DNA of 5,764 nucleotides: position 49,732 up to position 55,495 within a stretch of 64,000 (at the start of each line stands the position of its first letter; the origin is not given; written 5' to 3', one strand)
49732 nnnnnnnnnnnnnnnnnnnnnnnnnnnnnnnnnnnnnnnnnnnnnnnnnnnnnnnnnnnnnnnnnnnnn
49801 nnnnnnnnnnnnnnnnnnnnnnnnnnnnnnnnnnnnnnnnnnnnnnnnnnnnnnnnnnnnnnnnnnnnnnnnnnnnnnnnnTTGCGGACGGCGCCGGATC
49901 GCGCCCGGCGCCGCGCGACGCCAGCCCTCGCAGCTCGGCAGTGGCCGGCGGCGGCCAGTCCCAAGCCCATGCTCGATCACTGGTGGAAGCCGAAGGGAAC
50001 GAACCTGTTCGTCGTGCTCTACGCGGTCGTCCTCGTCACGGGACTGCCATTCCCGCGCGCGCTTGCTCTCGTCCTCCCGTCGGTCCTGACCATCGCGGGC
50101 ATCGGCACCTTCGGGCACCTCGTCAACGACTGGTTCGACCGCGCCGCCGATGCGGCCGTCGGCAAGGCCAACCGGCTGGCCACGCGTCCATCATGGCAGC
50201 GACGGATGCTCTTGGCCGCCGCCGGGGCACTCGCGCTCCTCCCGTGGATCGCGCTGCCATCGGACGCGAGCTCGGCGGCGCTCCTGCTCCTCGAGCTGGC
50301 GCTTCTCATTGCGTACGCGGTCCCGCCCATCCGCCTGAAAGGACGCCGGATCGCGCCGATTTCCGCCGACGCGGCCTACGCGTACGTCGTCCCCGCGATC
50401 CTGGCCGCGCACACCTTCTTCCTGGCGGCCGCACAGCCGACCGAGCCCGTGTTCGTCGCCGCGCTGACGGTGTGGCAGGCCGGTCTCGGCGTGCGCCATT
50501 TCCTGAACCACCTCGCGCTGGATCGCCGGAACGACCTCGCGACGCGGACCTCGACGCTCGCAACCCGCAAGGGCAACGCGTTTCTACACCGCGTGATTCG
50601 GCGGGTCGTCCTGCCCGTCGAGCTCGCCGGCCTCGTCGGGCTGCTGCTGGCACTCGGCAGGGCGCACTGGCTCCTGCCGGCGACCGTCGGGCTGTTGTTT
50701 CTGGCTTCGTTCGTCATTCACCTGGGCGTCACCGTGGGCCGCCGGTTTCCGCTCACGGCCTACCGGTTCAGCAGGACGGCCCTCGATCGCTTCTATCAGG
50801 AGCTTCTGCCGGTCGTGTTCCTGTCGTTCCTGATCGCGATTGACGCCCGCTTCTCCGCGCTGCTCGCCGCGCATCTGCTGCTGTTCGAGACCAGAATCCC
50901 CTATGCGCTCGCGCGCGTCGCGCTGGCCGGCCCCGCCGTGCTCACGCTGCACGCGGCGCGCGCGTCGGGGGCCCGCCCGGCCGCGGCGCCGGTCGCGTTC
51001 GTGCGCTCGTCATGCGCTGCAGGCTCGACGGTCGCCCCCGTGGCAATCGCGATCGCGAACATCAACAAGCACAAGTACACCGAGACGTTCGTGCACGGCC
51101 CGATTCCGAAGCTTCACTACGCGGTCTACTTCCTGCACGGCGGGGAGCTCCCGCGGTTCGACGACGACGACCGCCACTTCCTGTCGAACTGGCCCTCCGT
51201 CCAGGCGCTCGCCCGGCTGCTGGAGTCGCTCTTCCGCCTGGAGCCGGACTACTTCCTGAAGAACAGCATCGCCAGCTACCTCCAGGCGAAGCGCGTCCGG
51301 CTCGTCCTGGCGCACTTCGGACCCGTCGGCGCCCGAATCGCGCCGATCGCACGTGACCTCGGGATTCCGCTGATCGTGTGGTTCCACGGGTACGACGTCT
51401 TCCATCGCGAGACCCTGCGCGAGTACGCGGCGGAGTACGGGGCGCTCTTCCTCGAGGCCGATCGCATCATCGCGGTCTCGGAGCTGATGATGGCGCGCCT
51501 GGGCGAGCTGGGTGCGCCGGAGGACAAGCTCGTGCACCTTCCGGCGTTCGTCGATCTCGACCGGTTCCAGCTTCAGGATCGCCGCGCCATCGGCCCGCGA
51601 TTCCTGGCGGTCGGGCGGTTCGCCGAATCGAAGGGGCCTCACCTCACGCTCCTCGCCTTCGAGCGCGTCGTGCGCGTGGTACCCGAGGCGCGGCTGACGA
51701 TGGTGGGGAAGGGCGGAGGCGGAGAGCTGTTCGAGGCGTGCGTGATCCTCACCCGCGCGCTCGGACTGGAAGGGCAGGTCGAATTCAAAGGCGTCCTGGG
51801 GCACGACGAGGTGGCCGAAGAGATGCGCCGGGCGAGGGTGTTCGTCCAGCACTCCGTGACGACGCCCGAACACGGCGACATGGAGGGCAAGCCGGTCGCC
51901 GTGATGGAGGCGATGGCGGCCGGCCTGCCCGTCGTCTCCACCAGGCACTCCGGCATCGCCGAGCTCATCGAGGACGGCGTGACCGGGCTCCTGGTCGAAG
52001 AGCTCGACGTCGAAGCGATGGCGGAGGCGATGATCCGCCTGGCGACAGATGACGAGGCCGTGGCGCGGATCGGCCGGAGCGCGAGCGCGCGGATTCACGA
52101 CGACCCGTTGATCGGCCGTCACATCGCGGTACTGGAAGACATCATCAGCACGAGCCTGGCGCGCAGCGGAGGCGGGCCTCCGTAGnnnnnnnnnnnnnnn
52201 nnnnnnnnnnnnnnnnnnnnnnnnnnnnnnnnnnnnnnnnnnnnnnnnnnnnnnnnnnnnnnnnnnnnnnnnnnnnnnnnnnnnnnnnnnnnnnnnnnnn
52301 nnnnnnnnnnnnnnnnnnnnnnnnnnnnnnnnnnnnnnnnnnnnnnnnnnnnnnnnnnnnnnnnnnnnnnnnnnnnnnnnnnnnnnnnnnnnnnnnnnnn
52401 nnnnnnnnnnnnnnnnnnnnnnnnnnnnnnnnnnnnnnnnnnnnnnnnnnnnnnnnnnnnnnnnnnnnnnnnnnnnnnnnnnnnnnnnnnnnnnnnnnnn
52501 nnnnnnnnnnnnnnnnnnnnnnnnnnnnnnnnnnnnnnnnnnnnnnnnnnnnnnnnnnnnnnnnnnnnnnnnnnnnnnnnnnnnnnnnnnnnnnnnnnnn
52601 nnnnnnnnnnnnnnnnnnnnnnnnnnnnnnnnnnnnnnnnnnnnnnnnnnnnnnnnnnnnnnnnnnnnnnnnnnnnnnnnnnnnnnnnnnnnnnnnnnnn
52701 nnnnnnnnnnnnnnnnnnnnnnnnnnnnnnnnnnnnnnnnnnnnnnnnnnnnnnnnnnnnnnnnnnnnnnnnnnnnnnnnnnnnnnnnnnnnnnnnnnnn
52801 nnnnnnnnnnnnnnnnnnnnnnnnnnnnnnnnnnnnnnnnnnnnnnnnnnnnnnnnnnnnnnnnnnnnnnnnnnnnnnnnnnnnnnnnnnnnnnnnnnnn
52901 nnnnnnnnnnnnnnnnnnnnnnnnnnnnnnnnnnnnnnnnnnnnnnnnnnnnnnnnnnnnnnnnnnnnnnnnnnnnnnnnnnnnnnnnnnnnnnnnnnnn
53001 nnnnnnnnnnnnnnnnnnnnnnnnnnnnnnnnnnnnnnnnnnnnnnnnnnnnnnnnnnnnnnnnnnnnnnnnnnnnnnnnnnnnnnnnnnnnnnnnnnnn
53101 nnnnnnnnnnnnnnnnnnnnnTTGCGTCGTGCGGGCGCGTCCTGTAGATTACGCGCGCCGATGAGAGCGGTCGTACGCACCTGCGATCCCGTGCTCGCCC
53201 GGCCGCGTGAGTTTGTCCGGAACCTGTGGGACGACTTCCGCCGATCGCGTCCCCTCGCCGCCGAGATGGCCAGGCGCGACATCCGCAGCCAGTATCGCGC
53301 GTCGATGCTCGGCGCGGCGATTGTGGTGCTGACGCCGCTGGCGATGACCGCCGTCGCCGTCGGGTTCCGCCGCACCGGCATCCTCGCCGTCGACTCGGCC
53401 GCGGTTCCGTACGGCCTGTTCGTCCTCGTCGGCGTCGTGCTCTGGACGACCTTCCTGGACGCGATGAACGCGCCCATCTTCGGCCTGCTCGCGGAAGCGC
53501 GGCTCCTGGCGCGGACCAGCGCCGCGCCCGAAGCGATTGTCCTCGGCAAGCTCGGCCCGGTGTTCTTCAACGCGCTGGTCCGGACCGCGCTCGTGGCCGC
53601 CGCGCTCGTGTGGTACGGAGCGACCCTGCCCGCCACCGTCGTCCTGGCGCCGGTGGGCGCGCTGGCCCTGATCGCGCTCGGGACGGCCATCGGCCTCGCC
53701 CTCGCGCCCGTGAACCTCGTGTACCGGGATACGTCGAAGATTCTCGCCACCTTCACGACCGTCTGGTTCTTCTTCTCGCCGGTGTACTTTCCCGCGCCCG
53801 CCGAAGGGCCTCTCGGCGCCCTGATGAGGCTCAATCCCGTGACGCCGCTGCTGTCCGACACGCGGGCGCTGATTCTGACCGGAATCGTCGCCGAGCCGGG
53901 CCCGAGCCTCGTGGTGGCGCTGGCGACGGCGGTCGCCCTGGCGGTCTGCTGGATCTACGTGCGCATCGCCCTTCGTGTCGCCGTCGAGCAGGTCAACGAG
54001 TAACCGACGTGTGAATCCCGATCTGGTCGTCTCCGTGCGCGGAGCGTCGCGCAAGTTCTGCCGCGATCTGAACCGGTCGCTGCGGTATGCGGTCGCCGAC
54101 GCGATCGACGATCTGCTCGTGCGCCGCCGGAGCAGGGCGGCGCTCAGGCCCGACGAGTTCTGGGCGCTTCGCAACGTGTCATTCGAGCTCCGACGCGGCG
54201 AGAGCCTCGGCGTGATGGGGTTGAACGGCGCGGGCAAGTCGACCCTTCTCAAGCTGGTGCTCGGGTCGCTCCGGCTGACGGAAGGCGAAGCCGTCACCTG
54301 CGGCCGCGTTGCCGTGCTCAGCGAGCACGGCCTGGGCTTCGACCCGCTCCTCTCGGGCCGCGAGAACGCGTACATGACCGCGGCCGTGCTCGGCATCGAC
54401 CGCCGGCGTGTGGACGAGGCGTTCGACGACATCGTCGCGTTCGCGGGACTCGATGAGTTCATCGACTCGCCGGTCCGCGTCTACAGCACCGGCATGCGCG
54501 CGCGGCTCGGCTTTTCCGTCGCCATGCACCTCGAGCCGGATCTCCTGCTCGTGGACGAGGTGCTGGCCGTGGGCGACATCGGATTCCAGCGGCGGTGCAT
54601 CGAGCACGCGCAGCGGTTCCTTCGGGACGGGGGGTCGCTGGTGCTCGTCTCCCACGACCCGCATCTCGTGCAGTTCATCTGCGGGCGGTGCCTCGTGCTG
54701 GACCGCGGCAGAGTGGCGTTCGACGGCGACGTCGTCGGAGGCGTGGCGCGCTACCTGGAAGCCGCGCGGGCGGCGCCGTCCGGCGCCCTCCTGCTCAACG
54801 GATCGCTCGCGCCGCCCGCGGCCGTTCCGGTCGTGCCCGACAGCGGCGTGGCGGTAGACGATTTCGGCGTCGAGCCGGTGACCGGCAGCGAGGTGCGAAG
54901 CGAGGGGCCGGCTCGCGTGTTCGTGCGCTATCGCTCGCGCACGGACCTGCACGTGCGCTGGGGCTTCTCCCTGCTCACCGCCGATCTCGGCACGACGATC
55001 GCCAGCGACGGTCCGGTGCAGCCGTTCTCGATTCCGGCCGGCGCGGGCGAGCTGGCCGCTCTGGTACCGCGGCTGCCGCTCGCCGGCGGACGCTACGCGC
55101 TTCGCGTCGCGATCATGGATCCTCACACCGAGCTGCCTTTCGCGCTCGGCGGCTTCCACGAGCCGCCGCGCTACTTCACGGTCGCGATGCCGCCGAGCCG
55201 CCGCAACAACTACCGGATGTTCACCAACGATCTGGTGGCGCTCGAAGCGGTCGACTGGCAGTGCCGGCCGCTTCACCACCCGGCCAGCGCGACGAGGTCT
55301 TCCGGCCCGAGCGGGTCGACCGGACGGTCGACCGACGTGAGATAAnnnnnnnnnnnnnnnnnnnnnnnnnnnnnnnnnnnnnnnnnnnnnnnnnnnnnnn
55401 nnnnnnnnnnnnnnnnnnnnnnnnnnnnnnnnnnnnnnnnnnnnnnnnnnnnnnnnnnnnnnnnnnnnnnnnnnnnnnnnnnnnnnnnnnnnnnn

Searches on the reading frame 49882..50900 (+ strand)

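Call 60: search_solved_structures(query=window:49882-50900:+, max_evalue=1)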
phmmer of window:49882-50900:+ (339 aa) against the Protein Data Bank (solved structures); distinct sequences matched with E-value up to 1: 0.

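Call 61: search_protein_families(library=ncbifam, proteins=[window:49882-50900:+], max_evalue=0.01)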
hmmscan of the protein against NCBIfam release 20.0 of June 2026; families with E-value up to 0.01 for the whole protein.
window:49882-50900:+ (339 aa): 3 families
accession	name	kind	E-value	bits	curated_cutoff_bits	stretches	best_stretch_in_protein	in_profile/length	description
NF009516.0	PRK12875.1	equivalog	1.6e-10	40.6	205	1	34-232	29-221/292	prenyltransferase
NF005742.0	PRK07566.1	equivalog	8.9e-05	21.7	313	1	77-205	81-207/315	chlorophyll synthase ChlG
NF010119.0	PRK13595.1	equivalog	0.00013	21.6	248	1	63-231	55-214/292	prenyltransferase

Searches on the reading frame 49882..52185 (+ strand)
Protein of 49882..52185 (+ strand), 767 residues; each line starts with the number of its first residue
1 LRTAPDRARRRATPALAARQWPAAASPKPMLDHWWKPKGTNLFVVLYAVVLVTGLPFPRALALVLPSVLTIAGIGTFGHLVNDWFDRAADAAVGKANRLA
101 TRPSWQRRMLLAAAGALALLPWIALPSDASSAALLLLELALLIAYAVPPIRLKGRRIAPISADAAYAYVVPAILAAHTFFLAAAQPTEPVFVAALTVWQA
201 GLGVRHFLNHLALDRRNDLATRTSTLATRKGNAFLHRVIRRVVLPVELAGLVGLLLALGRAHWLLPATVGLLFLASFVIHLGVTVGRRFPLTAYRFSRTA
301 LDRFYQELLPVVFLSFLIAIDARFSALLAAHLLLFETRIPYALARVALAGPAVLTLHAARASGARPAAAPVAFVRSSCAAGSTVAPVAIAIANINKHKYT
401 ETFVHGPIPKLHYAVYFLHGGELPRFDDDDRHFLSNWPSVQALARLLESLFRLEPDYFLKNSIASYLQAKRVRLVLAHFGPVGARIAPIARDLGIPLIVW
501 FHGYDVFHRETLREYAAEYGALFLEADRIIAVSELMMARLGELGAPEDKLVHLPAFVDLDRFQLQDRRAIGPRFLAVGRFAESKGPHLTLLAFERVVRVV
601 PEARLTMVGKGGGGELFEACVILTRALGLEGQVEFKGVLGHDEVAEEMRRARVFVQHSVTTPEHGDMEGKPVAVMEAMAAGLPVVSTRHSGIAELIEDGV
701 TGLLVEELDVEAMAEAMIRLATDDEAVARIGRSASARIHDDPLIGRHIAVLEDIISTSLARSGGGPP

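Call 12: search_protein_families(library=pfam, proteins=[window:49882-52185:+], max_evalue=0.001)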
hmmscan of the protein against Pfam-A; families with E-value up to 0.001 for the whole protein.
window:49882-52185:+ (767 aa): 7 families
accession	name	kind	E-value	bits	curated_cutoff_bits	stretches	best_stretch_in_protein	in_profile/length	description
PF00534.26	Glycos_transf_1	-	4.9e-32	111.3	26.4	1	573-734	17-169/172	Glycosyl transferases group 1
PF13692.12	Glyco_trans_1_4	-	1.8e-30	106.5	27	1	572-723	2-142/142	Glycosyl transferases group 1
PF13439.12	Glyco_transf_4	-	2.8e-11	44.2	28.5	1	453-561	54-170/170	Glycosyltransferase Family 4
PF13579.12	Glyco_trans_4_4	-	1.4e-09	38.9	29.7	1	427-554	36-156/158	Glycosyl transferase 4-like domain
PF13524.12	Glyco_trans_1_2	-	1.4e-09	38.4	25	1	601-742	13-133/144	Glycosyl transferase-like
PF20706.3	GT4-conflict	-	2.8e-08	33.6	26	1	520-714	141-338/385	Family 4 Glycosyltransferase in conflict systems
PF01040.23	UbiA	-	2.1e-07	31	34.2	1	42-280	2-229/250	UbiA prenyltransferase family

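Call 43: search_protein_families(library=ncbifam, proteins=[window:49882-52185:+], max_evalue=0.00001)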
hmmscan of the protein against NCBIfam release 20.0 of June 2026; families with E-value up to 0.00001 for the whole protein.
window:49882-52185:+ (767 aa): 28 families (the best 25 are shown)
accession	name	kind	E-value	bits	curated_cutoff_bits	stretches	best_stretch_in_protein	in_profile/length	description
TIGR04005.1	wcaL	equivalog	1.6e-42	145.8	537.6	1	470-732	117-380/406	colanic acid biosynthesis glycosyltransferase WcaL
NF041876.1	EPS_EpsE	equivalog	1.8e-29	103.2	400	1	510-740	146-378/389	exopolysaccharide biosynthesis GT4 family glycosyltransferase EpsE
TIGR03088.1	stp2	hypoth_equivalog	3.2e-26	92.3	409.05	1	543-740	155-355/374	TIGR03088 family PEP-CTERM/XrtA system glycosyltransferase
TIGR03999.1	thiol_BshA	equivalog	9.4e-20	70.9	273.7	1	459-739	72-354/375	N-acetyl-alpha-D-glucosaminyl L-malate synthase BshA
TIGR03449.1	mycothiol_MshA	equivalog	4.5e-17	62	462.5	1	574-736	223-382/406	D-inositol-3-phosphate glycosyltransferase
NF038229.1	Glyco4_Geo_Pelo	equivalog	5.8e-17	61.7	400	1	463-744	47-322/338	GPMC system family 4 glycosyltransferase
NF047684.1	TeichurnBiosyTuaC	equivalog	1.2e-13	50.8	550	1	456-740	91-371/391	teichuronic acid biosynthesis protein TuaC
TIGR04063.1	stp3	hypoth_equivalog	1.2e-13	50.7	442.05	1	525-735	157-372/397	TIGR04063 family PEP-CTERM/XrtA system glycosyltransferase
NF038011.1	PelF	equivalog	2.1e-13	50.1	100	1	523-739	255-473/489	GT4 family glycosyltransferase PelF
NF041010.1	glycosy_Agl16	equivalog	5.4e-13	48.5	575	1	525-733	133-327/352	glycosylation protein Agl16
TIGR04047.1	MSMEG_0565_glyc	hypoth_equivalog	9.2e-13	48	259.85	1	523-729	136-349/373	MSMEG_0565 family glycosyltransferase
NF047880.1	glyco_SdgA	exception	9.6e-13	47.5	800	1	560-731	304-464/488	serine-aspartate repeat adhesin O-glycosyltransferase SdgA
NF053787.1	GlcN_PG_synth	equivalog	2.4e-11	43.1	480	1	664-738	268-339/361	N-acetylglucosaminyl phosphatidylglycerol synthase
TIGR04157.1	glyco_rSAM_CFB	subfamily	4.2e-11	42.5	400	1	574-734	230-385/406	TIGR04157 family glycosyltransferase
NF011726.0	PRK15179.1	equivalog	1e-10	40.6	733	1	577-739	523-679/694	Vi polysaccharide biosynthesis protein TviE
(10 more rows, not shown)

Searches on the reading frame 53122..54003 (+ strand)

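Call 12: search_protein_families(library=pfam, proteins=[window:53122-54003:+], max_evalue=0.001)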
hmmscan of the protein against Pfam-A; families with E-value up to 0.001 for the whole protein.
window:53122-54003:+ (293 aa): 1 family
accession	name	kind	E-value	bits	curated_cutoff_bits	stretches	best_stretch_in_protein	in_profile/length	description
PF01061.29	ABC2_membrane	-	8.7e-10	38.9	26.9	1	49-245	6-204/211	ABC-2 type transporter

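Call 43: search_protein_families(library=ncbifam, proteins=[window:53122-54003:+], max_evalue=0.00001)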
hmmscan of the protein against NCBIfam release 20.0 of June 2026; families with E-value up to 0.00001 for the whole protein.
window:53122-54003:+ (293 aa): 2 families
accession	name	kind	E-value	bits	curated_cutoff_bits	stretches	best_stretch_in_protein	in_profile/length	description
NF050109.1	galactan_ABC_perm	equivalog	4.1e-08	33.1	380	1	41-281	19-262/272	galactan export ABC transporter permease subunit Wzm/RfbD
NF050053.1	CapPschTportKpsM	equivalog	1e-05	25.7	300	0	62-240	22-206/257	capsule polysaccharide transporter KpsM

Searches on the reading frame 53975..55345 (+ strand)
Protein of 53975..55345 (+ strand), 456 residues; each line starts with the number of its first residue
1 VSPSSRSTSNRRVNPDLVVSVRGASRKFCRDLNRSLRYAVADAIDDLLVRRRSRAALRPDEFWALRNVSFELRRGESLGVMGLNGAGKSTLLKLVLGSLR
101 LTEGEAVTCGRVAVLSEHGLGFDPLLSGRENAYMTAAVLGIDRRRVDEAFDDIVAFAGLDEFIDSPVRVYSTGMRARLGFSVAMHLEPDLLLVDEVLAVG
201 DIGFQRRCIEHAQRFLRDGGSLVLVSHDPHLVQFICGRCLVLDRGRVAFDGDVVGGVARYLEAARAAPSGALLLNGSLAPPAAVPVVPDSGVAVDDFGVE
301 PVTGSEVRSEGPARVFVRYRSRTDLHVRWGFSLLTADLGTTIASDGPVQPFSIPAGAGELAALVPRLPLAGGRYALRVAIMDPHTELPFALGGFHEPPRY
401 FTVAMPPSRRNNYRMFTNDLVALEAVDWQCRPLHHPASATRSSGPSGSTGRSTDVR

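Call 12: search_protein_families(library=pfam, proteins=[window:53975-55345:+], max_evalue=0.001)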
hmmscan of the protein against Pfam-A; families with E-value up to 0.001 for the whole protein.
window:53975-55345:+ (456 aa): 1 family
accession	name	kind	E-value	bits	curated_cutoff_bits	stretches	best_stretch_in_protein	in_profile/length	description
PF00005.33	ABC_tran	-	8.8e-19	68.9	25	1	65-196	1-135/137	ABC transporter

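Call 43: search_protein_families(library=ncbifam, proteins=[window:53975-55345:+], max_evalue=0.00001)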
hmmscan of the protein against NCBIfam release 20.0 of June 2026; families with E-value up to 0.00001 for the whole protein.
window:53975-55345:+ (456 aa): 157 families (the best 25 are shown)
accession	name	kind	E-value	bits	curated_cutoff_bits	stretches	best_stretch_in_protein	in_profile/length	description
NF010065.0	PRK13545.1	equivalog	2.3e-43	148.7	538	1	61-261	36-235/549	teichoic acids export protein ATP-binding subunit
NF050108.1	galactan_ABC_ATP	equivalog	2.6e-43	148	400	1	63-260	43-240/244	galactan export ABC transporter ATP-binding subunit Wzt/RfbE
NF010066.0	PRK13546.1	equivalog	2.5e-38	132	320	1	59-252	34-226/264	teichoic acids export ABC transporter ATP-binding subunit TagH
TIGR01188.1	drrA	subfamily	7.6e-24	84.5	312.45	1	60-251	4-206/302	daunorubicin resistance ABC transporter, ATP-binding protein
TIGR01166.1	cbiO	subfamily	5.5e-19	68.4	211.8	2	61-117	4-60/190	cobalt ABC transporter, ATP-binding protein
NF033858.1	ABC2_perm_RbbA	equivalog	1.1e-18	66.6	1050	2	57-111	274-328/909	ribosome-associated ATPase/putative transporter RbbA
TIGR03873.1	F420-0_ABC_ATP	hypoth_equivalog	1.6e-18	66.9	372.4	2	139-254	107-222/256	putative F420-0 ABC transporter ATP-binding protein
TIGR03864.1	PQQ_ABC_ATP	hypoth_equivalog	3.5e-18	65.9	302.25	1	64-253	16-216/236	ABC transporter, ATP-binding subunit, PQQ-dependent alcohol dehydrogenase system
TIGR02769.1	nickel_nikE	equivalog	4.2e-18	65.8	332.55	2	167-249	148-231/265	nickel import ATP-binding protein NikE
TIGR03375.1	type_I_sec_LssB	subfamily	6.1e-18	64.5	693.1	2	63-105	481-523/696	type I secretion system permease/ATPase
NF010060.0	PRK13537.1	equivalog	8.6e-18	64.3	521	1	65-251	31-228/314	nodulation factor ABC transporter ATP-binding protein NodI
NF010068.0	PRK13548.1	equivalog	1.3e-17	63.8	261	1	64-252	20-226/261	heme ABC transporter ATP-binding protein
TIGR01288.1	nodI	equivalog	6.9e-17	61.4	424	1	66-251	21-217/303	nodulation factor ABC transporter ATP-binding protein NodI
NF010059.0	PRK13536.1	equivalog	7.4e-17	61.1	549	1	66-251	60-256/342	nodulation factor ABC transporter ATP-binding protein NodI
TIGR02673.1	FtsE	equivalog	8.4e-17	61.6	264.85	2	60-110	13-63/214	cell division ATP-binding protein FtsE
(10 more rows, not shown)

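Call 78: predict_structure(alignment_id=A3)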
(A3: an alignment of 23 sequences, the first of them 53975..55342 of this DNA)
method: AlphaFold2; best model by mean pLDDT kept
length: 456 residues; sequences in the alignment: 23
mean_pLDDT: 77.5   pTM: 0.67
mean pLDDT of the five models: 77.5, 77.2, 76.0, 75.7, 74.6
residues with pLDDT >= 90: 152; 70-90: 188; 50-70: 51; < 50: 65
segments of 3 or more residues with pLDDT < 50: 1-11, 268-288, 410-420, 435-456
pLDDT, mean of each block of 10 residues (from residue 1): 38 78 93 84 79 71 94 96 92 90 92 77 92 91 93 92 95 88 90 79 78 90 88 87 96 84 65 30 44 89 86 90 86 70 59 90 82 81 75 68 68 42 71 58 34 36
secondary structure, 60 per line:
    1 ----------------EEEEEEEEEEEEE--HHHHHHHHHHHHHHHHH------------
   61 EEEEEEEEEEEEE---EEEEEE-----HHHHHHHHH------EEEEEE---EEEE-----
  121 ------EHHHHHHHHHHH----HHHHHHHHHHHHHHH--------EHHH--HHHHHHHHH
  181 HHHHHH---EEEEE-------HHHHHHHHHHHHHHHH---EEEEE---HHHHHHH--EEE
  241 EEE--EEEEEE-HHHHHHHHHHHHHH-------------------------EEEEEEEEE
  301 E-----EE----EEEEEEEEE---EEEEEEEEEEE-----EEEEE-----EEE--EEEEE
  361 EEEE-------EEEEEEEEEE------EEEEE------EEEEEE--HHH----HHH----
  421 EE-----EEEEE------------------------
elements in order: E17-29 H32-48 E61-73 E77-82 H88-96 E103-108 E112-115 H128-138 H143-157 H172-186 E190-194 H202-217 E221-225 H229-235 E238-243 E246-251 H253-266 E292-301 E313-321 E325-335 E341-345 E351-353 E356-364 E372-381 E388-392 E399-404 E428-432

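Call 82: fold_search(model_id=the predicted structure, library=pdb)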
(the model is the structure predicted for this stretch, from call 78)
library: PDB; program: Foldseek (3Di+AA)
matches with E <= 10: 1984; with E <= 0.001: 1237
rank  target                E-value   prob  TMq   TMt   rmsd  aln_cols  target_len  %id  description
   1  8dl0_A                2.1e-32  1.00  0.45  0.53  11.2       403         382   28  CryoEM structure of the nucleotide-free and open channel A.aeolicus WzmWzt transporter (released 2022-09-21)
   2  7k2t_C                3.0e-32  1.00  0.54  0.65   6.4       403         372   27  Mg2+/ATP-bound structure of the full-length WzmWzt O antigen ABC transporter in lipid nanodiscs (released 2021-01-13)
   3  7k2t_A                4.0e-32  1.00  0.47  0.57  10.7       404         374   28  Mg2+/ATP-bound structure of the full-length WzmWzt O antigen ABC transporter in lipid nanodiscs (released 2021-01-13)
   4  8dne_C                4.8e-32  1.00  0.54  0.65   6.8       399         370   28  CryoEM structure of the A.aeolicus WzmWzt transporter bound to ATP (released 2022-09-21)
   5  8dne_A                6.8e-32  1.00  0.45  0.55  11.1       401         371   28  CryoEM structure of the A.aeolicus WzmWzt transporter bound to ATP (released 2022-09-21)
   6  8dl0_C                1.5e-31  1.00  0.51  0.60   7.6       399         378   26  CryoEM structure of the nucleotide-free and open channel A.aeolicus WzmWzt transporter (released 2022-09-21)
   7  8dku_A                4.0e-31  1.00  0.52  0.59   8.8       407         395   27  CryoEM structure of the A. aeolicus WzmWzt transporter bound to the native O antigen (released 2022-09-21)
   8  9a4o_B                7.1e-25  1.00  0.48  0.42  42.4       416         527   22  Integrative model of IF2-TAGH by crosslinking MS and deep learning (released 2024-09-18)
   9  7dd0_B                9.0e-25  1.00  0.47  0.81   6.0       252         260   29  Crystal structure of the N-terminal domain of TagH from Bacillus subtilis (released 2020-12-23)
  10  6m96_A                1.2e-24  1.00  0.46  0.85   2.9       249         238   35  ATP-bound conformation of the WzmWzt O antigen ABC transporter (released 2019-03-06)
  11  6amx                  2.5e-24  1.00  0.45  0.81   3.6       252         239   35  Crystal Structure of Nucelotide Binding Domain of O-antigen polysaccharide ABC-transporter (released 2017-11-29)
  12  7dd0_C                7.9e-24  1.00  0.46  0.82   1.7       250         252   29  Crystal structure of the N-terminal domain of TagH from Bacillus subtilis (released 2020-12-23)
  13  6an5_B                1.6e-23  1.00  0.44  0.79   3.8       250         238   35  Crystal Structure of The Nucelotide Binding Domain of an O-antigen polysaccharide ABC-transporter (released 2017-11-29)
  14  7dd0_A                3.1e-23  1.00  0.46  0.85   1.9       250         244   30  Crystal structure of the N-terminal domain of TagH from Bacillus subtilis (released 2020-12-23)
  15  7dd0_D                8.3e-23  1.00  0.46  0.86   2.1       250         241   29  Crystal structure of the N-terminal domain of TagH from Bacillus subtilis (released 2020-12-23)
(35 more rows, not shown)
